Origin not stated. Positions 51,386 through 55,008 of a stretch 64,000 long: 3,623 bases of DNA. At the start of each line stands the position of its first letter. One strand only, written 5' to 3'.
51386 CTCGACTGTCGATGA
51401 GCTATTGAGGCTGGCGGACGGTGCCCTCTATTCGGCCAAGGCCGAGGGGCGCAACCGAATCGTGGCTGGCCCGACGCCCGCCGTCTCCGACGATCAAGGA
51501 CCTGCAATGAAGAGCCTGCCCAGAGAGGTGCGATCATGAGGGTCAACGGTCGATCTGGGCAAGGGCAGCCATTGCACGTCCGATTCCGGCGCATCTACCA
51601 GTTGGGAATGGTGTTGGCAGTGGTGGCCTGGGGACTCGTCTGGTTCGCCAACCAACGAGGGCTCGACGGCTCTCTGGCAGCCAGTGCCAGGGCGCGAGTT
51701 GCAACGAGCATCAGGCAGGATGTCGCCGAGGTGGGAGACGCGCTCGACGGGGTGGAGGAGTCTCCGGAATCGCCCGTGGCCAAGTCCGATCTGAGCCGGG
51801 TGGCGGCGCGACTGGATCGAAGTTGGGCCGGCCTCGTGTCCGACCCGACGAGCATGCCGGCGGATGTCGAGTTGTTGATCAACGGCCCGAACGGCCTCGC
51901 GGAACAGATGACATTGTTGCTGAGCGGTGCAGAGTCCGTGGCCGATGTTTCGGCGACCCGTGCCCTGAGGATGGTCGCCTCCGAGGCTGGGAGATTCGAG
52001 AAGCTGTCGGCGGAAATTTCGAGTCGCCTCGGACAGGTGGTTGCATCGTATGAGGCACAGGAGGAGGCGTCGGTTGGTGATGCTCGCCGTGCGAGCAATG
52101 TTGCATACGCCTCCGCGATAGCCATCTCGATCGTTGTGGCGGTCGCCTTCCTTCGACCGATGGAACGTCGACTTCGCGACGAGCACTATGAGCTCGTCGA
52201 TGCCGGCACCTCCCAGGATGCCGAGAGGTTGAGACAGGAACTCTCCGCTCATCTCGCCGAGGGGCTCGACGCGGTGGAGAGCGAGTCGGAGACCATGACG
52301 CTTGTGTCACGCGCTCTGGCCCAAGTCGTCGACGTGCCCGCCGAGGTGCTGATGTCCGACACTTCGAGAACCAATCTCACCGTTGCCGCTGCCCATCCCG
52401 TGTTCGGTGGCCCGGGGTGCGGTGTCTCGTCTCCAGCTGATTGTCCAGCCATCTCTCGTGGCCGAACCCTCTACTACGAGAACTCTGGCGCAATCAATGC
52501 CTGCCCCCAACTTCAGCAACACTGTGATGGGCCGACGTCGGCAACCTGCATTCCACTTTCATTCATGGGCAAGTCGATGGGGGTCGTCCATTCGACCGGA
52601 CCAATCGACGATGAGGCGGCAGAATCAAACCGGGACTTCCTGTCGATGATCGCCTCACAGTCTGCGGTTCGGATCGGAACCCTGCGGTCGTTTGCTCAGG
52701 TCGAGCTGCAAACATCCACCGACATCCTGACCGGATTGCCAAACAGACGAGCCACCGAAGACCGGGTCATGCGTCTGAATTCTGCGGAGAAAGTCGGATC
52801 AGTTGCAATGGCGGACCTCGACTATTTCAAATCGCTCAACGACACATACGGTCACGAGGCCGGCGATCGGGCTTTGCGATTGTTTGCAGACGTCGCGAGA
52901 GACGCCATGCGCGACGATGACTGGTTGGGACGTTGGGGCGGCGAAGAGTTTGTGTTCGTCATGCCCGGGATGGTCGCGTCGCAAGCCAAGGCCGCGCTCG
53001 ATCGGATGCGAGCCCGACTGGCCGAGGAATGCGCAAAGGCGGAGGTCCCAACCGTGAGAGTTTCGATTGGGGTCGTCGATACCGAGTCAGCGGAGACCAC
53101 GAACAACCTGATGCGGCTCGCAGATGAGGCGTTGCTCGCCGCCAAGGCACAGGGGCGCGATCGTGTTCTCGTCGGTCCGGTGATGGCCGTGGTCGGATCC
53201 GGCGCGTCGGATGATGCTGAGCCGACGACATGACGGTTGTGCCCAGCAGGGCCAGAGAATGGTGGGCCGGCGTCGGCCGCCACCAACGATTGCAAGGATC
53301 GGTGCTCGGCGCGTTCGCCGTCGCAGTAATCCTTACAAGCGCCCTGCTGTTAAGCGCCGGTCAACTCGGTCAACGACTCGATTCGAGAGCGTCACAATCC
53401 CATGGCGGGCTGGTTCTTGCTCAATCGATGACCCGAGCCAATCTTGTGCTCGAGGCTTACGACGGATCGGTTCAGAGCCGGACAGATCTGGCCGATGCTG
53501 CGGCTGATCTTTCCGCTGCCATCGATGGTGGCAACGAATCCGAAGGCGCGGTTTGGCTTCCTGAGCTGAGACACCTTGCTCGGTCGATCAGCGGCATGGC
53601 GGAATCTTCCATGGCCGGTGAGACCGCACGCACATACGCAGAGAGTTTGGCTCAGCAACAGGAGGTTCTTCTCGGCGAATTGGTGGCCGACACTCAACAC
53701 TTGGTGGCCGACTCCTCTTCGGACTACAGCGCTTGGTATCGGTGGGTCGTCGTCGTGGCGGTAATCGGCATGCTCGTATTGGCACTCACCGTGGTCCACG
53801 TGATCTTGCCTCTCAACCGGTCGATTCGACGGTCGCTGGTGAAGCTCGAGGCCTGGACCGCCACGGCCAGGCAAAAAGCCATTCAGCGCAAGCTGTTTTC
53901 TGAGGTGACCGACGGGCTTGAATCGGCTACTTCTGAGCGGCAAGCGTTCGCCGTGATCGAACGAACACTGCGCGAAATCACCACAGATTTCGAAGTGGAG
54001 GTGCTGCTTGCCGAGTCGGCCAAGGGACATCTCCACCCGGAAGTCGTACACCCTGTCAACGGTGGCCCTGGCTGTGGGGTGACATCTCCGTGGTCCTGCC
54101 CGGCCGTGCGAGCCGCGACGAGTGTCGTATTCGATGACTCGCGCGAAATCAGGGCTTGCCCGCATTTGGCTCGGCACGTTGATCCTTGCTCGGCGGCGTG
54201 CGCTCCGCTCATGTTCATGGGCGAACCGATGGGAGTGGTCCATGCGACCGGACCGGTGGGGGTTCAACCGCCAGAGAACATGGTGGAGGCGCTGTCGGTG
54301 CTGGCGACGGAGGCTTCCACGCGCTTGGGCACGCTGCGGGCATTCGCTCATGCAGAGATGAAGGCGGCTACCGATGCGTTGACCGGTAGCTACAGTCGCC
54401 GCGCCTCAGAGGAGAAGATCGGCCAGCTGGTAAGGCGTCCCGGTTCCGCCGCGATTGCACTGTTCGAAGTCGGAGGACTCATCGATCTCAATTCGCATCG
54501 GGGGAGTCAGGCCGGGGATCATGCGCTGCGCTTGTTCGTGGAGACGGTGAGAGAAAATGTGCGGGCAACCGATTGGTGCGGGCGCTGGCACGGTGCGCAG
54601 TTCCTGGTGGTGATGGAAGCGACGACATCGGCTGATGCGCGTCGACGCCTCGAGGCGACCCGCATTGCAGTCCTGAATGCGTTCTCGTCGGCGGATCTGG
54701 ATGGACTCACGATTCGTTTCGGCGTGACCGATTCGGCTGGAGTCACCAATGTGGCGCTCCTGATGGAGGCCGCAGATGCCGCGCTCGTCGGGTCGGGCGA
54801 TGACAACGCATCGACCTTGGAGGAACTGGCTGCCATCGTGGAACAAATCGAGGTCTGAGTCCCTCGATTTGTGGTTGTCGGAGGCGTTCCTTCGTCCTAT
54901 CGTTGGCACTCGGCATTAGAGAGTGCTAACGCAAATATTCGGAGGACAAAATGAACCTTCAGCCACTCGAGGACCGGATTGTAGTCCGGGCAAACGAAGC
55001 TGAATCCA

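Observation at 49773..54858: Three tandem, translationally coupled membrane GGDEF paralogues inserted between tsaD and groES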

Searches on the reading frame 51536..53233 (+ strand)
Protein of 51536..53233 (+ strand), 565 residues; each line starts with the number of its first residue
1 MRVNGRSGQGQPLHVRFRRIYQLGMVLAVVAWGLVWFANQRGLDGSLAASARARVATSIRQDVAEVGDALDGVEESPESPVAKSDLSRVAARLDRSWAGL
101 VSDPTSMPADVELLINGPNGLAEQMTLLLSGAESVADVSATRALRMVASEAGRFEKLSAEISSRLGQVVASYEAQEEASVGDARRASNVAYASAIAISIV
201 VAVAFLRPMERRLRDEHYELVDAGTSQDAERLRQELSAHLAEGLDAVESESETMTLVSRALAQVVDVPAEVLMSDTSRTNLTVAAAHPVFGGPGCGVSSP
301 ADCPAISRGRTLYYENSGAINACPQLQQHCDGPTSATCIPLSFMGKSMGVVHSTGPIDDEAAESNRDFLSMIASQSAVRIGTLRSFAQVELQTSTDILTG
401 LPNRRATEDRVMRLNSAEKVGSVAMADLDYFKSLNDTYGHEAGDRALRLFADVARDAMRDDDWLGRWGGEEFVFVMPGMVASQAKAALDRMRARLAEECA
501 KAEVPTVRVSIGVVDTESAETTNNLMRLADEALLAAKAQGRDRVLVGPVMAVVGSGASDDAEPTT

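Call 8: search_protein_families(library=pfam, proteins=[window:51536-53233:+], max_evalue=1)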
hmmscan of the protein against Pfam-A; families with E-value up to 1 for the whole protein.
window:51536-53233:+ (565 aa): 6 families
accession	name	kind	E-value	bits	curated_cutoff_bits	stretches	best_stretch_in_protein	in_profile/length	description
PF00990.26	GGDEF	-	6.9e-36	123.9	23.8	1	394-543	2-161/161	Diguanylate cyclase, GGDEF domain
PF13185.12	GAF_2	-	0.00096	19.8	28.6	1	249-378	3-133/136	GAF domain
PF17853.6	GGDEF_2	-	0.022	15.5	24.5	1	441-513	32-95/116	GGDEF-like domain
PF22335.1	Cas10-Cmr2_palm2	-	0.031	14.8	27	1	467-544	57-132/133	Cas10/Cmr2, second palm domain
PF08654.15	DASH_Dad2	-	0.079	13.8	26.9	0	234-272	18-56/99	DASH complex subunit Dad2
PF04286.17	DUF445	-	0.11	12.8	33.8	1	142-270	128-245/368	Protein of unknown function (DUF445)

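Call 9: search_protein_families(library=ncbifam, proteins=[window:51536-53233:+], max_evalue=1)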
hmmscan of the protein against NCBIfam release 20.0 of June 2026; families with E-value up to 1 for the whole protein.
window:51536-53233:+ (565 aa): 21 families
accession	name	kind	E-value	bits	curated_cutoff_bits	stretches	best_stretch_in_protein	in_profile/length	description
NF038266.1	diguan_SiaD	equivalog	1.4e-40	139.2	290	1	390-544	91-252/252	biofilm regulation diguanylate cyclase SiaD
TIGR00254.1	GGDEF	domain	2.4e-37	128.2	37.4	1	390-546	2-166/168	diguanylate cyclase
NF007380.0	PRK09894.1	equivalog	7.9e-35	120.6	256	1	389-546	125-286/296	diguanylate cyclase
NF007135.0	PRK09581.1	equivalog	2.1e-33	115.8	474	1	393-545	292-453/457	PleD family two-component system response regulator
NF047654.1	DiguCycDgcRLepto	equivalog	1.3e-31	109.7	500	1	375-545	117-294/295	diguanylate cyclase DgcR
NF011955.1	PRK15426.1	equivalog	9.7e-28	96.6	408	1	389-546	394-560/564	cellulose biosynthesis regulator diguanylate cyclase DgcQ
NF041606.1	dguan_cyc_DgcA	equivalog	2.7e-27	95.6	370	1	360-546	149-338/340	diguanylate cyclase DgcA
NF051473.1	DigCycDgcsShew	equivalog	1.4e-26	93.6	400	1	386-543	128-287/291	diguanylate cyclase DgcS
NF007423.1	PRK09966.1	equivalog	5.3e-24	84.8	325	1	384-537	230-390/390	diguanylate cyclase DgcN/YfiN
NF007298.0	PRK09776.1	equivalog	1.5e-22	79.4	1135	1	391-546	682-844/1111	diguanylate cyclase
NF040885.1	diguan_DgcJ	equivalog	2.9e-22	79.1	500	1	382-541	330-490/493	diguanylate cyclase DgcJ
NF007474.0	PRK10060.1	equivalog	8.3e-22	77.1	782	1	389-545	233-393/663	cyclic di-GMP phosphodiesterase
NF007599.0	PRK10245.1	equivalog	8.4e-22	77.1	402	1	371-546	190-369/371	diguanylate cyclase AdrA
NF045675.1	PhdiestaseDibA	equivalog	3.1e-19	68.8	980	1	385-542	195-359/623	phosphodiesterase DibA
NF047872.1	GGDEF_GdpS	equivalog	1.4e-16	60.6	400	1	388-551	182-354/355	GGDEF domain-containing protein GdpS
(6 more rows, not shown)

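Call 74: search_protein_families(library=padloc, proteins=[window:51536-53233:+], max_evalue=0.01)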
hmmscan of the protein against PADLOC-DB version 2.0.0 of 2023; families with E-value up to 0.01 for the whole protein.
window:51536-53233:+ (565 aa): 0 families

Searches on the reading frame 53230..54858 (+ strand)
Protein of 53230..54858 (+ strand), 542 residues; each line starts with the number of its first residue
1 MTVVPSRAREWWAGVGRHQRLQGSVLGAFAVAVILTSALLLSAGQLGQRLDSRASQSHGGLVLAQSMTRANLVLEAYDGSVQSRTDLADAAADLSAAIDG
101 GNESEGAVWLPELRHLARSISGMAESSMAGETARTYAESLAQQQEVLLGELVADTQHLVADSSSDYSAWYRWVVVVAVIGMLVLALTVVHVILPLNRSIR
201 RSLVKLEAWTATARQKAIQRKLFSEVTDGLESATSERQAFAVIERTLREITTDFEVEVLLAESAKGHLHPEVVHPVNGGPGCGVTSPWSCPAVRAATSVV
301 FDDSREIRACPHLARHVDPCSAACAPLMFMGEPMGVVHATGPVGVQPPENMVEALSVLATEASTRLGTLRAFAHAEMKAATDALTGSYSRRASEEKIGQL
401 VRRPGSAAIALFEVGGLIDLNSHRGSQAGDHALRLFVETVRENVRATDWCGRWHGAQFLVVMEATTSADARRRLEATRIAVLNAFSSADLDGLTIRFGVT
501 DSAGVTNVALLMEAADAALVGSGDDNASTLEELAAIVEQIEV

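Call 8: search_protein_families(library=pfam, proteins=[window:53230-54858:+], max_evalue=1)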
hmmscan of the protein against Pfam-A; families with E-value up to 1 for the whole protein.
window:53230-54858:+ (542 aa): 5 families
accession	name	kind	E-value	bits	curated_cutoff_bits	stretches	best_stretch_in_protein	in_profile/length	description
PF00990.26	GGDEF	-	1.3e-15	58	23.8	1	379-520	1-152/161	Diguanylate cyclase, GGDEF domain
PF13185.12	GAF_2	-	2.2e-06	28.4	28.6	1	245-363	13-132/136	GAF domain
PF01590.32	GAF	-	0.0027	18.7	22.4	1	273-365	47-132/133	GAF domain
PF25393.1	LTM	-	0.32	11.4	27.5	0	131-144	16-29/42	LUBAC thetering domain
PF04932.20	Wzy_C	-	0.33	11.2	31.7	0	17-94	33-94/149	O-Antigen ligase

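Call 9: search_protein_families(library=ncbifam, proteins=[window:53230-54858:+], max_evalue=1)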
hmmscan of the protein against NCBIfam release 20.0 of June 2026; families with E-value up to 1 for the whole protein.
window:53230-54858:+ (542 aa): 16 families
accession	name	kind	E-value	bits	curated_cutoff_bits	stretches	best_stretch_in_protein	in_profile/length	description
NF038266.1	diguan_SiaD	equivalog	7.1e-17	61.6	290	1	377-520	92-242/252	biofilm regulation diguanylate cyclase SiaD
NF007135.0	PRK09581.1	equivalog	1.4e-14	53.8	474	1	378-520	291-442/457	PleD family two-component system response regulator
TIGR00254.1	GGDEF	domain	2.4e-12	46.9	37.4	1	376-519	2-153/168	diguanylate cyclase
NF007380.0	PRK09894.1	equivalog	3.2e-12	46.4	256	1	375-519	125-273/296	diguanylate cyclase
NF047654.1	DiguCycDgcRLepto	equivalog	1.1e-10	40.9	500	1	378-519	132-274/295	diguanylate cyclase DgcR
NF051473.1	DigCycDgcsShew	equivalog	2e-08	34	400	1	376-519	132-277/291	diguanylate cyclase DgcS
NF040885.1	diguan_DgcJ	equivalog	7.9e-07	28.2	500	1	371-475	333-441/493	diguanylate cyclase DgcJ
NF050064.1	BlResRespRegCbrR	equivalog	8.7e-07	28.2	600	1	397-521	276-402/415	bile resistance response regulator CbrR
NF041606.1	dguan_cyc_DgcA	equivalog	1.6e-06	27.3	370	1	408-520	211-326/340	diguanylate cyclase DgcA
NF007423.1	PRK09966.1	equivalog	6.8e-06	25.2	325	1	376-518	236-385/390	diguanylate cyclase DgcN/YfiN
NF007599.0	PRK10245.1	equivalog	1.1e-05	24.2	402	1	376-472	207-307/371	diguanylate cyclase AdrA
NF011955.1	PRK15426.1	equivalog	1.4e-05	23.5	408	1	378-478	397-501/564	cellulose biosynthesis regulator diguanylate cyclase DgcQ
NF008467.0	PRK11359.1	equivalog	8.2e-05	20.8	857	1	381-517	378-516/800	oxygen-sensing cyclic-di-GMP phosphodiesterase DosP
NF007474.0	PRK10060.1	equivalog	0.00085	17.6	782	1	375-469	233-329/663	cyclic di-GMP phosphodiesterase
NF010182.0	PRK13661.1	equivalog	0.031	14.1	99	1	155-183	63-91/183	ECF-type riboflavin transporter substrate-binding protein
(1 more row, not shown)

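Call 74: search_protein_families(library=padloc, proteins=[window:53230-54858:+], max_evalue=0.01)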
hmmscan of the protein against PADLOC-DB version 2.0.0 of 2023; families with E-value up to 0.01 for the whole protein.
window:53230-54858:+ (542 aa): 0 families
